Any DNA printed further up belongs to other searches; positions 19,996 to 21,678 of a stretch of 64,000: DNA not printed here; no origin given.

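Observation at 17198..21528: Two paralogous secreted propeller-like repeat proteins with swapped accessory domains flank an HxlR/GNAT pair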

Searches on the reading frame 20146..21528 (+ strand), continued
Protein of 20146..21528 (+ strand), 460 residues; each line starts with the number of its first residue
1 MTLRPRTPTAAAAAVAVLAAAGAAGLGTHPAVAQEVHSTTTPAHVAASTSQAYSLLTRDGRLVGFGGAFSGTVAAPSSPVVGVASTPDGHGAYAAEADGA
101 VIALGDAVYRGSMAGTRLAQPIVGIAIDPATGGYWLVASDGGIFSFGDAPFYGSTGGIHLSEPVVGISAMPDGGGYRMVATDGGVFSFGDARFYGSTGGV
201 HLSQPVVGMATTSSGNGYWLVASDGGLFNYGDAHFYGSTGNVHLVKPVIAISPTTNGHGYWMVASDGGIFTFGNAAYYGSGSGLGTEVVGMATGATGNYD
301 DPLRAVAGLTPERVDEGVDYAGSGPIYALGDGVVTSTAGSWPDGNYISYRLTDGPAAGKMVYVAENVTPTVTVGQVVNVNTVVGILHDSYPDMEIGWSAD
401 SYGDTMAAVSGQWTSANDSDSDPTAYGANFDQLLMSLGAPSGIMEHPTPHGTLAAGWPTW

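Call 43: find_related_loci(query=A1, collection=genome_contigs, flank=3000)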
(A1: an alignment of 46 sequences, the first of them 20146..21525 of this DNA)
Query A1 (460 aa) in genome_contigs; peptide patterns used: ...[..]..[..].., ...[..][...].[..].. (x = any residue, [..] = any of these).
596 stretches matched a pattern (row limit reached: there are more); 593 encode a relative of the query (tblastn E <= 1e-3); the best 80 are kept; 80 distinct loci.
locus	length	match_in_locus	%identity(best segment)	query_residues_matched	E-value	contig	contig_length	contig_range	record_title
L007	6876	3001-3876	52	42-326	3e-86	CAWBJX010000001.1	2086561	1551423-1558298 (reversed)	MAG: uncultured Acidimicrobiaceae bacterium isolate MFD03044.bin.2.82 genome assembly, contig: contig_16279, whole genom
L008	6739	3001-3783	55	53-307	2e-85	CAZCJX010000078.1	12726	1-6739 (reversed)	MAG TPA_asm: uncultured Actinomycetes bacterium isolate SRP272529_co2_40 genome assembly, contig: NODE_8824_length_12726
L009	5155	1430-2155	62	51-292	1e-83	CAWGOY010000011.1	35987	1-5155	MAG: uncultured Acidimicrobiaceae bacterium isolate MFD04540.bin.2.30 genome assembly, contig: contig_40371, whole genom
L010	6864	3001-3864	53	2-293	4e-83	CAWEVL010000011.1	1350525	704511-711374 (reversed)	MAG: uncultured Acidimicrobiaceae bacterium isolate MFD05521.bin.2.175 genome assembly, contig: contig_42184, whole geno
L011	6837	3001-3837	52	33-308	5e-82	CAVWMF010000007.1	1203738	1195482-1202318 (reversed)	MAG: uncultured Acidimicrobiaceae bacterium isolate MFD09495.bin.2.31 genome assembly, contig: contig_4948, whole genome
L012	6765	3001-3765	56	42-291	2e-81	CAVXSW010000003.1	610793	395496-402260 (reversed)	MAG: uncultured Acidimicrobiales bacterium isolate MFD09603.bin.2.51 genome assembly, contig: contig_11529, whole genome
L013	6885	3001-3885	49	77-359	7e-81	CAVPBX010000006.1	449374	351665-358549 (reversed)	MAG: uncultured Acidimicrobiaceae bacterium isolate MFD10064.bin.2.118 genome assembly, contig: contig_17031, whole geno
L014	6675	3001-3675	60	71-293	2e-80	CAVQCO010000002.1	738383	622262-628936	MAG: uncultured Acidimicrobiaceae bacterium isolate MFD02248.bin.2.62 genome assembly, contig: contig_22003, whole genom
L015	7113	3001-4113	44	4-359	6e-80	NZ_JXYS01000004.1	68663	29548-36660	Acidithrix ferrooxidans strain PY-F3 AXFE_contig000004, whole genome shotgun sequence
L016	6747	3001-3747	57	50-293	6e-80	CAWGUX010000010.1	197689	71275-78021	MAG: uncultured Acidimicrobiaceae bacterium isolate MFD02671.bin.2.50 genome assembly, contig: contig_56391, whole genom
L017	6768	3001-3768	57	53-303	1e-79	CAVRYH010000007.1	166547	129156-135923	MAG: uncultured Acidimicrobiales bacterium isolate MFD04752.bin.1.29 genome assembly, contig: contig_23260, whole genome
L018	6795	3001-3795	57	46-292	6e-80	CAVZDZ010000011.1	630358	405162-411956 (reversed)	MAG: uncultured Acidimicrobiaceae bacterium isolate MFD06092.bin.2.138 genome assembly, contig: contig_9198, whole genom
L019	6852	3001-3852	60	53-313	2e-79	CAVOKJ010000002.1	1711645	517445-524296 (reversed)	MAG: uncultured Acidimicrobiales bacterium isolate MFD00082.bin.1.153 genome assembly, contig: contig_1911, whole genome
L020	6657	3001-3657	59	73-289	7e-79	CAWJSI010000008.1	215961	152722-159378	MAG: uncultured Acidimicrobiaceae bacterium isolate MFD09671.bin.3.22 genome assembly, contig: contig_49297, whole genom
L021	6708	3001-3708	58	62-293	1e-78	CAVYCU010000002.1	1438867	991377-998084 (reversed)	MAG: uncultured Acidimicrobiaceae bacterium isolate MFD04540.bin.2.87 genome assembly, contig: contig_2863, whole genome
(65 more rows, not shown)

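Call 63: search_protein_families(library=padloc, proteins=[window:20146-21528:+], max_evalue=0.01)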
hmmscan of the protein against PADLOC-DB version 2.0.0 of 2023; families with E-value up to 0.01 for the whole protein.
window:20146-21528:+ (460 aa): 0 families

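Call 75: search_protein_families(library=pfam, proteins=[P0034], max_evalue=0.0001)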
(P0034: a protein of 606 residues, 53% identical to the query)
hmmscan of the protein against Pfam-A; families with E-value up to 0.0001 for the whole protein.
P0034 (606 aa): 1 family
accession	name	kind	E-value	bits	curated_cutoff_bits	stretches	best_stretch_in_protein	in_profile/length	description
PF04616.20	Glyco_hydro_43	-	2.4e-30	106.3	32.2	1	53-329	8-271/288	Glycosyl hydrolases family 43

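Call 79: find_related_loci(query=A1, collection=viral_contigs, flank=6000)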
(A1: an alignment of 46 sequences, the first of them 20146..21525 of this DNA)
Query A1 (460 aa) in viral_contigs; peptide patterns used: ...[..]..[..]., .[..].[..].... (x = any residue, [..] = any of these).
23 stretches matched a pattern; 20 encode a relative of the query (tblastn E <= 1e-3); 20 distinct loci.
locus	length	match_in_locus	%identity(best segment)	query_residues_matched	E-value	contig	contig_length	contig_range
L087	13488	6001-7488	37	45-295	9e-37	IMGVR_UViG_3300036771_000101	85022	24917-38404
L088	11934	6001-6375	51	51-298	2e-35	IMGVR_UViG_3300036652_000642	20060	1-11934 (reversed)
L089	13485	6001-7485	39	45-292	4e-35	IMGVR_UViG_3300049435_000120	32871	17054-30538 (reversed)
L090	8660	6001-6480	44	278-445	4e-33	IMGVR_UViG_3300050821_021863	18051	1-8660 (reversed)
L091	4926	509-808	65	71-292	2e-31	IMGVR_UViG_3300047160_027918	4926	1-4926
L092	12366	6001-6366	52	45-298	9e-31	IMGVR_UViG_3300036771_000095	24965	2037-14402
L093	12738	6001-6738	46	7-297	2e-51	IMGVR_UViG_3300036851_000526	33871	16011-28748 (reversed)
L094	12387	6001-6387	50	77-298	1e-29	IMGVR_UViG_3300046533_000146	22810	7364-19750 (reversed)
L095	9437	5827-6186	54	45-298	3e-29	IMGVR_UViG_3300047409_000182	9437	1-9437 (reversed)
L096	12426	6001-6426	43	299-442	1e-25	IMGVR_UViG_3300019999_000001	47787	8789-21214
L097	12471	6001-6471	44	284-447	2e-25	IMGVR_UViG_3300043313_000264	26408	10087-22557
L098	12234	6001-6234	62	81-298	1e-21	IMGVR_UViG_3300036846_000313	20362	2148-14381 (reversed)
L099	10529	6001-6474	40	299-452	3e-21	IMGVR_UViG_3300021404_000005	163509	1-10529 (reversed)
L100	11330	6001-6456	39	297-457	7e-20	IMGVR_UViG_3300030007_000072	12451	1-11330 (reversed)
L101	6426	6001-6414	39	297-444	2e-19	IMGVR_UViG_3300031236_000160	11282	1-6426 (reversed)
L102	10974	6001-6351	43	313-437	9e-18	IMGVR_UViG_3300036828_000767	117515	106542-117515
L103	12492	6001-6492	29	299-458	5e-14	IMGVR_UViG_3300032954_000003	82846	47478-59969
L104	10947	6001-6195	60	77-280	6e-10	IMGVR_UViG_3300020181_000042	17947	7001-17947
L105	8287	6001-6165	58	66-280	4e-9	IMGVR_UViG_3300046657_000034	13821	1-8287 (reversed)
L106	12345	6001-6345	30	313-434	5e-6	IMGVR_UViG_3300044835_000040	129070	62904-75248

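Call 83: search_protein_families(library=pfam, proteins=[L090:6040-6792:+, L096:5989-7407:+, L097:6022-7410:+, L099:5989-6996:+, L100:4036-7533:+, L102:5518-6360:+, L103:4276-6492:+, L106:2701-7176:+], max_evalue=0.001)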
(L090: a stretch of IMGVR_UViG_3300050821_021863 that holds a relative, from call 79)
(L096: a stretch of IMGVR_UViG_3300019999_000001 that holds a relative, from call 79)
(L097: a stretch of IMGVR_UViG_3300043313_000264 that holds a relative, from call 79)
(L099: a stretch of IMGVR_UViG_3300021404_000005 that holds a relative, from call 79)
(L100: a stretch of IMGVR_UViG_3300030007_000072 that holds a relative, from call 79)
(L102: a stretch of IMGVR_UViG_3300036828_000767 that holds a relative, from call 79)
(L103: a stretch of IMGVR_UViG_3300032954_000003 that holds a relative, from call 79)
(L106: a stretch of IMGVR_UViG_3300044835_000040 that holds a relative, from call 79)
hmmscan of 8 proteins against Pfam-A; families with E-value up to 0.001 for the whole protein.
L090:6040-6792:+ (251 aa): 1 family
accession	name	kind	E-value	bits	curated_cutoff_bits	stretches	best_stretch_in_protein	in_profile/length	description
PF01551.29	Peptidase_M23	-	0.00045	20.8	28.7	1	21-94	3-73/96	Peptidase family M23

L096:5989-7407:+ (473 aa): 1 family
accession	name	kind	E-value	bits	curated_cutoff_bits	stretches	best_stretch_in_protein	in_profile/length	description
PF01551.29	Peptidase_M23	-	2.7e-06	27.9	28.7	1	20-88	4-73/96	Peptidase family M23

L097:6022-7410:+ (463 aa): 1 family
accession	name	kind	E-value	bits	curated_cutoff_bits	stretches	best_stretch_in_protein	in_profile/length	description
PF01551.29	Peptidase_M23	-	7.9e-05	23.2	28.7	1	19-87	4-73/96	Peptidase family M23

L099:5989-6996:+ (336 aa): 1 family
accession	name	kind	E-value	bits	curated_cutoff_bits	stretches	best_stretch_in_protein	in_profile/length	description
PF01471.23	PG_binding_1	-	2e-08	34.7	23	1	188-239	1-51/57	Putative peptidoglycan binding domain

L100:4036-7533:+ (1166 aa): 1 family
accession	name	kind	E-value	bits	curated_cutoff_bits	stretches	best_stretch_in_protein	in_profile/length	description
PF01551.29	Peptidase_M23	-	4.3e-05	24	28.7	1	674-746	3-73/96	Peptidase family M23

L102:5518-6360:+ (281 aa): 1 family
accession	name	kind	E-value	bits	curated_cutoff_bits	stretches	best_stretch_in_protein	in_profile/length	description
PF01551.29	Peptidase_M23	-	8.2e-05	23.2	28.7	1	164-233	3-73/96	Peptidase family M23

L103:4276-6492:+ (739 aa): 0 families

L106:2701-7176:+ (1492 aa): 0 families
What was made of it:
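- On Peptidase M23 (C-terminal domain of B): The best viral relative scores 27.9 bits (call 83). L099 is C-domain + PG_binding_1 (call 83).
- The domain stands in the catalytic-domain position in an endolysin-like protein with PG_binding_1 (L099, call 83).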

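Call 85: search_protein_families(library=pfam, proteins=[L088:5482-6375:+, L092:5419-6378:+, L094:5554-6360:+, L095:5407-6186:+, L098:5575-6234:+, L104:5557-6222:+, L105:5581-6192:+, L091:317-1120:+, L093:5905-7080:+, L087:5248-8313:+], max_evalue=0.01)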
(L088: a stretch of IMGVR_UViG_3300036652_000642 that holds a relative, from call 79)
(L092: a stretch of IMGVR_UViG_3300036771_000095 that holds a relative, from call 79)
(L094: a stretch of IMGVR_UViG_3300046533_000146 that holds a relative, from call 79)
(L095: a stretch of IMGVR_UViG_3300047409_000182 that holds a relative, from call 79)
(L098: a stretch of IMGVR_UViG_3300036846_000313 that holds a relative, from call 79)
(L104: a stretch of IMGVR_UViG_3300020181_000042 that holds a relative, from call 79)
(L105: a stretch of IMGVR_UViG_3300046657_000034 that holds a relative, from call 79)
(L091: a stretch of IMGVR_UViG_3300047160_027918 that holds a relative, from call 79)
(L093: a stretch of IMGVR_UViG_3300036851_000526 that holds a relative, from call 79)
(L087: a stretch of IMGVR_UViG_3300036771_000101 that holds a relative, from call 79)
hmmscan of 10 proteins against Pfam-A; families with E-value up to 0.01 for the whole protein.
L088:5482-6375:+ (298 aa): 1 family
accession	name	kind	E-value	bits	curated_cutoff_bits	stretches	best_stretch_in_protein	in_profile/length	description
PF19135.5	DUF5818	-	0.0081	16.1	27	0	225-244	2-21/57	Protein of unknown function (DUF5818)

L092:5419-6378:+ (320 aa): 1 family
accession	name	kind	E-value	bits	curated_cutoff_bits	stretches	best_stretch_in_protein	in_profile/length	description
PF01510.30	Amidase_2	-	2e-21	77.2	26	1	23-164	3-131/131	N-acetylmuramoyl-L-alanine amidase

L094:5554-6360:+ (269 aa): 1 family
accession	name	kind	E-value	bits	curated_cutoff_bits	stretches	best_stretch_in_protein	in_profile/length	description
PF01510.30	Amidase_2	-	7.7e-08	33.2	26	1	2-115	3-131/131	N-acetylmuramoyl-L-alanine amidase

L095:5407-6186:+ (260 aa): 1 family
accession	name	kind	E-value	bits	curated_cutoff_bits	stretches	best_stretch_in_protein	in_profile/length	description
PF19135.5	DUF5818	-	0.0062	16.5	27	0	231-248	6-23/57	Protein of unknown function (DUF5818)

L098:5575-6234:+ (220 aa): 1 family
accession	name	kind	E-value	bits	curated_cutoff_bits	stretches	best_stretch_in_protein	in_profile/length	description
PF01510.30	Amidase_2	-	6.2e-08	33.5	26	1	3-114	3-131/131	N-acetylmuramoyl-L-alanine amidase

L104:5557-6222:+ (222 aa): 1 family
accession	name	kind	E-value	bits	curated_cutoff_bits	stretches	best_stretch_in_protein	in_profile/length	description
PF01510.30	Amidase_2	-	4.7e-14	53.3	26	1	23-145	4-131/131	N-acetylmuramoyl-L-alanine amidase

L105:5581-6192:+ (204 aa): 0 families

L091:317-1120:+ (268 aa): 0 families

L093:5905-7080:+ (392 aa): 2 families
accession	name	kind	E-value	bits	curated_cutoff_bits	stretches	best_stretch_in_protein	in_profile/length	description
PF25390.1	WD40_RLD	-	0.00022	21.1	150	0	118-268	157-285/363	RCC1-like domain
PF13540.12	RCC1_2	-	0.0029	17.8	22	0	37-47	14-24/30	Regulator of chromosome condensation (RCC1) repeat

L087:5248-8313:+ (1022 aa): 0 families
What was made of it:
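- On RCC1 / BLIP-II-like repeat propellers: One viral family member (L093) gives only sub-threshold WD40_RLD (2.2e-4) and RCC1_2 (2.9e-3) (call 85).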

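Call 87: search_protein_families(library=phrogs, proteins=[L098:409-2283:+, L098:2879-4462:+, L098:4470-5426:+, L098:6673-7788:+, L104:1917-3221:+, L104:3224-5074:+, L104:5078-5557:+, L095:1653-3296:+, L095:3269-4612:+, L092:6593-7468:-], max_evalue=0.001)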
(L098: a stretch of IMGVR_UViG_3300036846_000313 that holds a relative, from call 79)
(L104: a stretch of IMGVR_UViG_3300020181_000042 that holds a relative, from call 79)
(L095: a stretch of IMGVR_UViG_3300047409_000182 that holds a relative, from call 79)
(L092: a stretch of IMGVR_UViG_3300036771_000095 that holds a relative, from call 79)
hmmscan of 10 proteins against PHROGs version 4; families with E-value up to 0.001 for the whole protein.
L098:409-2283:+ (625 aa): 14 families
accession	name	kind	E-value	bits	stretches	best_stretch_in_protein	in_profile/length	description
phrog_58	-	tail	2.8e-17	63.4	1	29-530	274-813/1544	tail length tape measure protein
phrog_991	-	tail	6.8e-16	58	2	419-585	644-872/1966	tail length tape measure protein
phrog_1535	-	tail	4.8e-15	55.8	1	291-587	764-1085/1152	tail length tape measure protein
phrog_1272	-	tail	2.3e-11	43.2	1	280-533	576-827/1606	tail length tape measure protein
phrog_34082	-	tail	1.9e-10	41.1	1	51-477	25-455/579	tail length tape measure protein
phrog_15478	-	tail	5.1e-09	36.4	1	343-587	175-392/456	tail length tape measure protein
phrog_17020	-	unknown function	1.1e-08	35.7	1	394-584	93-272/353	-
phrog_305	-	tail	2.2e-08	34.2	1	17-536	306-701/1001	tail length tape measure protein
phrog_4200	-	tail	3.5e-07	30.1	1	396-545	431-577/732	tail length tape measure protein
phrog_3981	-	tail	1.5e-06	28.6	1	51-590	28-507/584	tail length tape measure protein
phrog_8462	-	tail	1.8e-06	28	1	282-567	231-480/672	tail length tape measure protein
phrog_4197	-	tail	2.1e-06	26.7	1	394-538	940-1094/1783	tail length tape measure protein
phrog_28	-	tail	2.9e-05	23.8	1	29-411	199-693/1228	tail length tape measure protein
phrog_4070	-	tail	6.1e-05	22.3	1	386-517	144-298/989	tail length tape measure protein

L098:2879-4462:+ (528 aa): 0 families

L098:4470-5426:+ (319 aa): 3 families
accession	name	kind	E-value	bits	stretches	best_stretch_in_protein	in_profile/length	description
phrog_3398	-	head and packaging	1.8e-19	71.3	1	30-152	45-166/359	virion structural protein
phrog_9534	-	head and packaging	3.1e-06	28.1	1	35-152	40-148/303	head protein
phrog_35449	-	tail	4.7e-05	24.1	1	44-142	60-155/313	minor tail protein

L098:6673-7788:+ (372 aa): 5 families
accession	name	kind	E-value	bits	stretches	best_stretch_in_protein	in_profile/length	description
phrog_1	-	integration and excision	1.1e-57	197.6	1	31-370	131-454/611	integrase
phrog_216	-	integration and excision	1.8e-23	84.1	1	178-353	53-226/301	integrase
phrog_16880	-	DNA, RNA and nucleotide metabolism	1.1e-06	29.6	1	3-61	91-149/162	endonuclease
phrog_7685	-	integration and excision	8.9e-06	26.4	1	307-360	179-232/240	integrase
phrog_37709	-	unknown function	0.00043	21.2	1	179-226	59-105/116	-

L104:1917-3221:+ (435 aa): 18 families
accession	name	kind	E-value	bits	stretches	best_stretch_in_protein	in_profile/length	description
phrog_28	-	tail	1.9e-14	54.2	1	14-390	498-750/1228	tail length tape measure protein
phrog_1272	-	tail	3.4e-13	49.3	1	91-266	627-793/1606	tail length tape measure protein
phrog_30701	-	unknown function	2.1e-12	48.1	1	345-413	92-163/188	-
phrog_58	-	tail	7.9e-12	45.3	1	68-169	567-675/1544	tail length tape measure protein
phrog_991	-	tail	5.7e-11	41.7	1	26-386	536-873/1966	tail length tape measure protein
phrog_1538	-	tail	5.2e-09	36.4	1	360-401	707-755/811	tail length tape measure protein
phrog_10574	-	tail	2.5e-08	34.2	1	323-402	505-583/640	tail length tape measure protein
phrog_8462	-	tail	2.8e-08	34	1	109-343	298-522/672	tail length tape measure protein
phrog_1535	-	tail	1e-07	31.5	1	55-386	776-1084/1152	tail length tape measure protein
phrog_33680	-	unknown function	1.1e-07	31.3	1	362-393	632-663/726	-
phrog_28775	-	tail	1.8e-07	30.5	1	86-172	507-592/1303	tail length tape measure protein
phrog_8892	-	tail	7.6e-06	25.8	1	334-402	612-686/752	tail length tape measure protein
phrog_4200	-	tail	9.6e-06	25.3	1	91-256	184-337/732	tail length tape measure protein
phrog_1533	-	tail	1.1e-05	24.2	1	22-297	605-752/1688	tail length tape measure protein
phrog_17114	-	unknown function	1.5e-05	25.3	1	110-204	41-131/388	-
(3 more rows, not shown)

L104:3224-5074:+ (617 aa): 2 families
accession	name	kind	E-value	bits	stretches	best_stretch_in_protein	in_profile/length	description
phrog_5313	-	unknown function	8e-38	131.2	2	84-590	435-947/1052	-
phrog_35697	-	tail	0.00056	19.1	1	16-131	29-143/1052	tail fiber protein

L104:5078-5557:+ (160 aa): 0 families

L095:1653-3296:+ (548 aa): 17 families
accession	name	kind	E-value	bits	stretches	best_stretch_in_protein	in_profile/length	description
phrog_27166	-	tail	7.2e-23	81.7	1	14-358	25-363/751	tail length tape measure protein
phrog_971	-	lysis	5.6e-22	79.3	2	60-336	273-551/1338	endolysin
phrog_8462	-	tail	1.1e-20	74.9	1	43-443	53-420/672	tail length tape measure protein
phrog_58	-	tail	1.3e-14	54.5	1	26-455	298-818/1544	tail length tape measure protein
phrog_4197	-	tail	5.9e-14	51.8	2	238-362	767-910/1783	tail length tape measure protein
phrog_3981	-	tail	8.4e-14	52.6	1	15-505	7-514/584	tail length tape measure protein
phrog_1272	-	tail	1.7e-08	33.7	1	68-438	419-827/1606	tail length tape measure protein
phrog_28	-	tail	2.8e-08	33.8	2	170-335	494-686/1228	tail length tape measure protein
phrog_26084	-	tail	1.9e-07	30.5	1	43-218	259-423/1263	tail length tape measure protein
phrog_8125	-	tail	5.2e-07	30.1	1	214-444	237-475/578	tail length tape measure protein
phrog_4200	-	tail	9.8e-07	28.6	1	214-438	113-318/732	tail length tape measure protein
phrog_15478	-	tail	3.3e-06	27.1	1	238-496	122-392/456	tail length tape measure protein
phrog_1535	-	tail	6.8e-05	22.2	1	136-499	770-1088/1152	tail length tape measure protein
phrog_3336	-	tail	7.2e-05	22.5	1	227-443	269-488/1051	tail length tape measure protein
phrog_991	-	tail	0.00011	20.8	1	27-478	244-855/1966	tail length tape measure protein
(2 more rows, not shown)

L095:3269-4612:+ (448 aa): 1 family
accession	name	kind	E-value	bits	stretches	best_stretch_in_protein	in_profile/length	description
phrog_5313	-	unknown function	1.7e-21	77.1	1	198-438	717-958/1052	-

L092:6593-7468:- (292 aa): 0 families
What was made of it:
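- Endolysins act on the host wall from within (calls 85, 87).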
